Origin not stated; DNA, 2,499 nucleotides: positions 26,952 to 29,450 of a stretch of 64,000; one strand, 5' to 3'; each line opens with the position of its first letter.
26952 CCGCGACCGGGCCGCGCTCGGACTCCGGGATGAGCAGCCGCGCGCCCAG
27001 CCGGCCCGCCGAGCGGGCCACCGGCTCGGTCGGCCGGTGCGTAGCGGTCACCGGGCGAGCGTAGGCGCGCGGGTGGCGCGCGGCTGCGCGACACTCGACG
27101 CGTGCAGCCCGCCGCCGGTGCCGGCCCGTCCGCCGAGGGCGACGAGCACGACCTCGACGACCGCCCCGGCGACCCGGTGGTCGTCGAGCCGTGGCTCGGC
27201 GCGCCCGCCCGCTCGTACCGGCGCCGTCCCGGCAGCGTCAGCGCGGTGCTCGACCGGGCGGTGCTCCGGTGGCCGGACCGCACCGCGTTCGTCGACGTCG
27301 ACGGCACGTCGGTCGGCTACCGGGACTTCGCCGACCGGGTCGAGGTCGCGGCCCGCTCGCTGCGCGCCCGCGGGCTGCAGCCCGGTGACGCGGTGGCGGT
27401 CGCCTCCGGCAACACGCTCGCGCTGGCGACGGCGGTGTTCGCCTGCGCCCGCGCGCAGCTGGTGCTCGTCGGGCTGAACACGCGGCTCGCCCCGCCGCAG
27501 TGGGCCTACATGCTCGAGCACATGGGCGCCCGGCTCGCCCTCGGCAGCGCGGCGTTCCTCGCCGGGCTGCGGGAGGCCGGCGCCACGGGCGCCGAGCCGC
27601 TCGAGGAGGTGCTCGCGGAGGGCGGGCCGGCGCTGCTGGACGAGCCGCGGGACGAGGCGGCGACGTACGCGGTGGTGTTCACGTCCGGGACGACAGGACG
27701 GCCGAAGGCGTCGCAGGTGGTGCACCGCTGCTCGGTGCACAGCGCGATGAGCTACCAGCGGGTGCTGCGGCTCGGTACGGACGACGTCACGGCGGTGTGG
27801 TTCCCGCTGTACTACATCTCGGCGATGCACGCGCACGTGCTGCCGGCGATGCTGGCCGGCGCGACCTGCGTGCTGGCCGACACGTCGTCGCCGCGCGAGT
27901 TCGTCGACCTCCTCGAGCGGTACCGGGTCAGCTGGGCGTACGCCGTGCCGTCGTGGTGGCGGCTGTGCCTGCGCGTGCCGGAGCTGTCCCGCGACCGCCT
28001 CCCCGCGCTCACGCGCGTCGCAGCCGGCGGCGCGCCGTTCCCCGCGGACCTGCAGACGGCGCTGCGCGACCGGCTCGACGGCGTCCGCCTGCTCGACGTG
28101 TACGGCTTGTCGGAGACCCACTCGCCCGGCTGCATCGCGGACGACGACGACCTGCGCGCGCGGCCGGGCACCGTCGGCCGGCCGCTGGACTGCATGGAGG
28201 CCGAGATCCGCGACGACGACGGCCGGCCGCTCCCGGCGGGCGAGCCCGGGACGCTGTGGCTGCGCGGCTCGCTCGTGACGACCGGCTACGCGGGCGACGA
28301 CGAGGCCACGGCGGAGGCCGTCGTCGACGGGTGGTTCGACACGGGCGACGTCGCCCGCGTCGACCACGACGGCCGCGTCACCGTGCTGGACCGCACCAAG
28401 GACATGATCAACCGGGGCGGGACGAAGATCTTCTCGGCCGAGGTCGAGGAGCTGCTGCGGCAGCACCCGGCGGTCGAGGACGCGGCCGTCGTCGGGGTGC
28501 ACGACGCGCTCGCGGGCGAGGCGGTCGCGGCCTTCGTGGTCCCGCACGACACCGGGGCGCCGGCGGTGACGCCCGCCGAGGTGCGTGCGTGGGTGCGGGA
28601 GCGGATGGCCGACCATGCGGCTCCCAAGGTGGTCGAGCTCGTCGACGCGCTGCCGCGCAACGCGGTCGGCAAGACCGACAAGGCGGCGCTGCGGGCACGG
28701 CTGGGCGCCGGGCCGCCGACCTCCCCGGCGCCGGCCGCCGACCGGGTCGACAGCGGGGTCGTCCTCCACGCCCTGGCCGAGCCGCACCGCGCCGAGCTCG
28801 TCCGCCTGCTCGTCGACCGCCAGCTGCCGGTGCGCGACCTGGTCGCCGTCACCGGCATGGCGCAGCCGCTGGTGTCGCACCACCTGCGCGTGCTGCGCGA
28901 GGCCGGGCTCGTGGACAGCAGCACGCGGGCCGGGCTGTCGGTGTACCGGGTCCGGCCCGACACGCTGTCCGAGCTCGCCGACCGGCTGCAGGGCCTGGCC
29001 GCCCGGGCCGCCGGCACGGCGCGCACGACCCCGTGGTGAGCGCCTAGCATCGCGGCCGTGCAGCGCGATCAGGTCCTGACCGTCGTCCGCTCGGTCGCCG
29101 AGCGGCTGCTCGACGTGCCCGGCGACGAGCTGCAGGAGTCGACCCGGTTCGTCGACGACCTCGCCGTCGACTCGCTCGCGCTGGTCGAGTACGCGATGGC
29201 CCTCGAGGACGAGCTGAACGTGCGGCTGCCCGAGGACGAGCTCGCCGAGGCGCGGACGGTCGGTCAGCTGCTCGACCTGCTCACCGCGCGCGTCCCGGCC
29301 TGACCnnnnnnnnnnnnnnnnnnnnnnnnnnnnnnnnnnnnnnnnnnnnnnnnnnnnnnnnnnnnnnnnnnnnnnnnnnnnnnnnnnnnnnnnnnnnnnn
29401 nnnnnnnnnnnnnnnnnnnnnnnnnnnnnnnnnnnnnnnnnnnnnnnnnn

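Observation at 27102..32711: Compact five-gene carrier-protein operon (ligase::HTH, carrier protein, FabI-like, ACAD-fold, second ligase) distinct from the housekeeping FAS-II set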

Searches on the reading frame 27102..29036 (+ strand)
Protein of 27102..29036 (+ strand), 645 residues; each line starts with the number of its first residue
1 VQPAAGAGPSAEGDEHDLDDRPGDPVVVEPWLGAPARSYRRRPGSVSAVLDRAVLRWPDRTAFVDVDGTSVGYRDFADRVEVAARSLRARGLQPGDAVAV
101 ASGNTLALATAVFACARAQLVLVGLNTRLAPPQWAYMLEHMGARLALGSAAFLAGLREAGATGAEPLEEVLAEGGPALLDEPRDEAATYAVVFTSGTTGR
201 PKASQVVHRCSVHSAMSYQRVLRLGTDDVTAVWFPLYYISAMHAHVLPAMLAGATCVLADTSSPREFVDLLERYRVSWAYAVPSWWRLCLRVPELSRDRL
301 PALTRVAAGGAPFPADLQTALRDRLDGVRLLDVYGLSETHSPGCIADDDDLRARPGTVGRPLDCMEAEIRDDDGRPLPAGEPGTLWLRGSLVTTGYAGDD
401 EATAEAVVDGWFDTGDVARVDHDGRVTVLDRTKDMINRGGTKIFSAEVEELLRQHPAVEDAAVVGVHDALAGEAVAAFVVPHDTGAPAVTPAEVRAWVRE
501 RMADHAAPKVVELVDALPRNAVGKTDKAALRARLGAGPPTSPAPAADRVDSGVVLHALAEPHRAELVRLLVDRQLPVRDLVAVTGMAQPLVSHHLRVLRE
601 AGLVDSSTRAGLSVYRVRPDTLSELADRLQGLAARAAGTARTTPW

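Call 6: search_protein_families(library=pfam, proteins=[window:27102-29036:+], max_evalue=0.01)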
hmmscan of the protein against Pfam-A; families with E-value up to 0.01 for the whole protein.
window:27102-29036:+ (645 aa): 5 families
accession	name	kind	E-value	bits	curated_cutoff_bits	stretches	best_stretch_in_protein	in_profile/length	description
PF00501.34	AMP-binding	-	4.1e-76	256.7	29.9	1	51-396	2-383/384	AMP-binding enzyme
PF13193.12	AMP-binding_C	-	3.1e-22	79.7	24.5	1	447-524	1-76/76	AMP-binding enzyme C-terminal domain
PF01022.26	HTH_5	-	4.9e-13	49.2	22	1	561-606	2-47/47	Bacterial regulatory protein, arsR family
PF12840.13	HTH_20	-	3.3e-06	27.4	27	1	558-605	1-49/51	Helix-turn-helix domain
PF12802.13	MarR_2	-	0.0017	18.9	27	0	573-606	17-52/61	MarR family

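Call 7: search_protein_families(library=ncbifam, proteins=[window:27102-29036:+], max_evalue=0.01)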
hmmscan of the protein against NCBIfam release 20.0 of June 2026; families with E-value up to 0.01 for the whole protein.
window:27102-29036:+ (645 aa): 113 families (the best 25 are shown)
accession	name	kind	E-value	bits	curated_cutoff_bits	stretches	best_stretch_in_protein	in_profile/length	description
NF004837.0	PRK06187.1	subfamily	8.8e-110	367.4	476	1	44-535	8-523/531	long-chain-fatty-acid--CoA ligase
NF006182.0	PRK08316.1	subfamily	6.2e-103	345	663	1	41-534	8-517/523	fatty acyl-CoA synthetase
NF005801.1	PRK07656.1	equivalog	5.3e-81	272.8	657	1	46-531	3-500/500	FadD3 family acyl-CoA ligase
NF005307.0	PRK06839.1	equivalog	8.4e-80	268.8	748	1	51-531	10-490/496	o-succinylbenzoate--CoA ligase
NF004808.0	PRK06155.1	equivalog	5.4e-78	262.6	722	1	45-533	22-521/542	ATP-dependent acyl-CoA ligase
NF052580.1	Str24CoAsynCasG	equivalog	3.6e-76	256.7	750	1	26-529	23-545/548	steroid-24-oyl-CoA synthetase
NF006572.0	PRK09088.1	equivalog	1.1e-75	255.2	696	1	57-534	14-487/491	acyl-CoA synthetase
NF004797.0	PRK06145.1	equivalog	7.4e-75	252.2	850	1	54-534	12-495/499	acyl-CoA synthetase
NF004511.1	PRK05852.1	equivalog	1.1e-74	251.9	650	1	48-533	3-503/505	FadD7 family fatty acid--CoA ligase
NF006181.0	PRK08314.1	subfamily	1.5e-74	251.2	705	2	190-525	208-545/563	long-chain-fatty-acid--CoA ligase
NF005676.0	PRK07470.1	equivalog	5.5e-74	249.7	774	1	39-534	15-529/544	acyl-CoA synthetase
NF005714.0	PRK07529.1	subfamily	1.2e-73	248.5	632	2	182-533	213-575/640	acyl-CoA synthetase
NF052269.1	Staph_lig_FadD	equivalog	5.4e-73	246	650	1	59-532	15-491/499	long-chain-fatty-acid--CoA ligase FadD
NF009233.0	PRK12583.1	subfamily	4.5e-72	243.2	832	2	188-532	203-548/558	fatty acid CoA ligase family protein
NF002966.0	PRK03640.1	equivalog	5.5e-69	233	556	1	52-533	10-479/483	o-succinylbenzoate--CoA ligase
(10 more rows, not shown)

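Call 29: search_solved_structures(query=window:27102-29036:+, max_evalue=1e-30)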
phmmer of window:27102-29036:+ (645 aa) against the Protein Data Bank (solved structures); distinct sequences matched with E-value up to 1e-30: 89 (the best 60 are shown).
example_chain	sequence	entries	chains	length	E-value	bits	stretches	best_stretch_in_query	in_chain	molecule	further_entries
8weu_A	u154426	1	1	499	4.7e-69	236.8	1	58-535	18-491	Fatty-acyl-CoA synthase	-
8wev_A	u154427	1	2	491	9.7e-69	235.8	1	58-535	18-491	Feruloyl-CoA Synthetase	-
8r2q_A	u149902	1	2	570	4.9e-58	200.4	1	43-536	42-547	Probable fatty-acid-CoA ligase FadD5 (Fatty-acid-CoA synthetase) (Fatty-acid-CoA synthase)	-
6sq8_A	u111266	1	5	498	1.2e-50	176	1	68-531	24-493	Fatty acid CoA ligase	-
6mfz_A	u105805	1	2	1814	4.6e-50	174.1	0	48-535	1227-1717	Linear gramicidin synthase subunit A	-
9be3_A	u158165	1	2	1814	4.6e-50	174.1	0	48-535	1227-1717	Linear gramicidin synthase subunit A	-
9be4_A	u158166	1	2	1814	4.6e-50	174.1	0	48-535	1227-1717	Linear gramicidin synthase subunit A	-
9meh_A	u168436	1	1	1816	4.6e-50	174.1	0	48-535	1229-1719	Linear gramicidin synthase subunit A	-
6mfy_A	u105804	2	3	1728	6.4e-50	173.6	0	48-531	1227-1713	Linear gramicidin synthase subunit A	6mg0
6h1b_A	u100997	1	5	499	9.4e-50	173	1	68-531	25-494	Fatty acid CoA ligase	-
4gxq_A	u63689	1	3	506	1.3e-49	172.5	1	58-532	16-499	Malonyl CoA synthetase, Benzoate-CoA ligase Chimeric protein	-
3r44_A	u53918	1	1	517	2.6e-49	171.6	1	83-539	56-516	fatty acyl CoA synthetase FADD13 (FATTY-ACYL-CoA SYNTHETASE)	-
5x8f_A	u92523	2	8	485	1.1e-48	169.5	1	51-530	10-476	2-succinylbenzoate--CoA ligase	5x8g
5ie0_A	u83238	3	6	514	5.7e-48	167.1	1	45-528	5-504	Oxalate--CoA ligase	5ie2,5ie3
5buq_A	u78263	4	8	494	7.7e-48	166.7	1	51-530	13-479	2-succinylbenzoate--CoA ligase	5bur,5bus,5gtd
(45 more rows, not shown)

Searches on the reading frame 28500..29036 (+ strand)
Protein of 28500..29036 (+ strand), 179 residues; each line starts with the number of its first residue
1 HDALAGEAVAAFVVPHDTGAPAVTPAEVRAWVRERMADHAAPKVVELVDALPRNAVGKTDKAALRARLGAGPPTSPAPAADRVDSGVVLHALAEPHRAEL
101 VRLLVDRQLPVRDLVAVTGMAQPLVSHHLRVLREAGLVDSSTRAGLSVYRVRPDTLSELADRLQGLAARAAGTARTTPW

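Call 50: find_homologous_proteins(query=window:28500-29036:+, max_evalue=0.00001)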
Query window:28500-29036:+ (179 aa): 717 proteins with E <= 0.00001 among 5422 candidates; the best 120 are listed.
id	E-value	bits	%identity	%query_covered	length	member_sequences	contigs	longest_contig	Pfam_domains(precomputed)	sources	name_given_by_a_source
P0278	4.7e-72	260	76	99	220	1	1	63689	PF12840.14,PF01022.27,PF13193.13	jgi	jgi:DNA-binding transcriptional ArsR family regulator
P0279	1.6e-68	248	73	99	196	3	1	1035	PF12840.14,PF01022.27,PF13193.13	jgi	jgi:DNA-binding transcriptional ArsR family regulator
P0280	3.1e-60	221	78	80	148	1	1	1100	PF12840.14,PF01022.27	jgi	jgi:ArsR family transcriptional regulator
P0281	1.7e-34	137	73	54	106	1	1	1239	PF12840.14,PF01022.27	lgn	-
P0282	1.2e-33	135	63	64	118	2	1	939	PF01022.27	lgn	-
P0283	1.5e-32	131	72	54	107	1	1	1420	PF12840.14,PF01022.27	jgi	jgi:ArsR family transcriptional regulator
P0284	2.9e-32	130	72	54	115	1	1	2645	PF12840.14,PF01022.27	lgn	-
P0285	4.2e-32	130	69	55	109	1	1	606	PF12840.14,PF01022.27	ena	-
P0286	4.9e-32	129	65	62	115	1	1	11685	PF12840.14,PF01022.27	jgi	jgi:ArsR family transcriptional regulator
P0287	1.2e-31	128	67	57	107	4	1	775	PF12840.14,PF01022.27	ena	-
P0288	1.7e-31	128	68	58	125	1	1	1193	PF12840.14,PF01022.27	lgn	-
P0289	1.9e-31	127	72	54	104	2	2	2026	PF12840.14,PF01022.27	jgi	jgi:ArsR family transcriptional regulator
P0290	2.4e-31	127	68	55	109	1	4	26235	PF12840.14,PF01022.27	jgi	jgi:ArsR family transcriptional regulator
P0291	5.3e-31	126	72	54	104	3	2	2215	PF12840.14,PF01022.27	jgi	jgi:ArsR family transcriptional regulator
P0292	7.0e-31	126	67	54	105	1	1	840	PF12840.14,PF01022.27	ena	-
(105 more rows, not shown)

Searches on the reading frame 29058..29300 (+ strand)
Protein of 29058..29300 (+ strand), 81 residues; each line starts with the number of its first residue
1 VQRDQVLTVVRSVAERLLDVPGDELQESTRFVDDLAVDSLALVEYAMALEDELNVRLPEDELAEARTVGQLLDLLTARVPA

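Call 6: search_protein_families(library=pfam, proteins=[window:29058-29300:+], max_evalue=0.01)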
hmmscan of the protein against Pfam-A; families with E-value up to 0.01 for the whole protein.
window:29058-29300:+ (81 aa): 1 family
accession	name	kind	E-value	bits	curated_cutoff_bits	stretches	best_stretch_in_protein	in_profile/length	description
PF00550.31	PP-binding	-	2.6e-13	50.5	20.8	1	10-75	3-67/67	Phosphopantetheine attachment site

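Call 7: search_protein_families(library=ncbifam, proteins=[window:29058-29300:+], max_evalue=0.01)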
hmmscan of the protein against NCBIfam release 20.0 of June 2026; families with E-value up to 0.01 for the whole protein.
window:29058-29300:+ (81 aa): 18 families
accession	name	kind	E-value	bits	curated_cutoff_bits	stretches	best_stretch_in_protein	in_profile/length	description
NF002148.0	PRK00982.1-2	subfamily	1.9e-14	53.2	71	1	4-77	3-76/79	acyl carrier protein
TIGR00517.1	acyl_carrier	equivalog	7.1e-14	51.4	70.45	1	4-76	2-74/77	acyl carrier protein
NF040636.1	AcpM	exception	7.4e-14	51.5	146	1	3-73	3-73/93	meromycolate extension acyl carrier protein AcpM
NF002147.0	PRK00982.1-1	equivalog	1.1e-13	50.7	84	1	2-75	4-77/83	acyl carrier protein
NF009104.0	PRK12449.1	equivalog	5.2e-13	48.7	70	1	1-79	1-79/80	acyl carrier protein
NF002149.0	PRK00982.1-3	equivalog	8.9e-13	48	106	1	10-77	8-75/78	acyl carrier protein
NF002150.0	PRK00982.1-4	subfamily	9e-13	48.3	66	1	1-76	1-76/80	acyl carrier protein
NF002151.0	PRK00982.1-5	equivalog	1.3e-12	47.7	92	1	10-76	8-74/78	acyl carrier protein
NF006031.0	PRK08172.1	equivalog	7.1e-10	39.4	76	1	8-71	7-70/82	acyl carrier protein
NF004533.0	PRK05883.1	equivalog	1e-08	34.9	72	1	12-80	30-98/100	acyl carrier protein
NF005798.0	PRK07639.1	equivalog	4.2e-08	33.5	100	1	1-77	1-80/91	petrobactin biosynthesis protein AsbD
NF005502.0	PRK07117.1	equivalog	3e-07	30.5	79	1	1-79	1-79/82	acyl carrier protein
NF058660.1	cispen_ACP_AmcB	equivalog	1.6e-06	28.2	80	1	15-76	13-76/80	cispentacin biosynthesis acyl carrier protein AmcB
NF003757.0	PRK05350.1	equivalog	2e-05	24.6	65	1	1-75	2-76/83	acyl carrier protein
NF005079.0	PRK06508.1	equivalog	0.00014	22.1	83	1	14-63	12-61/93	acyl carrier protein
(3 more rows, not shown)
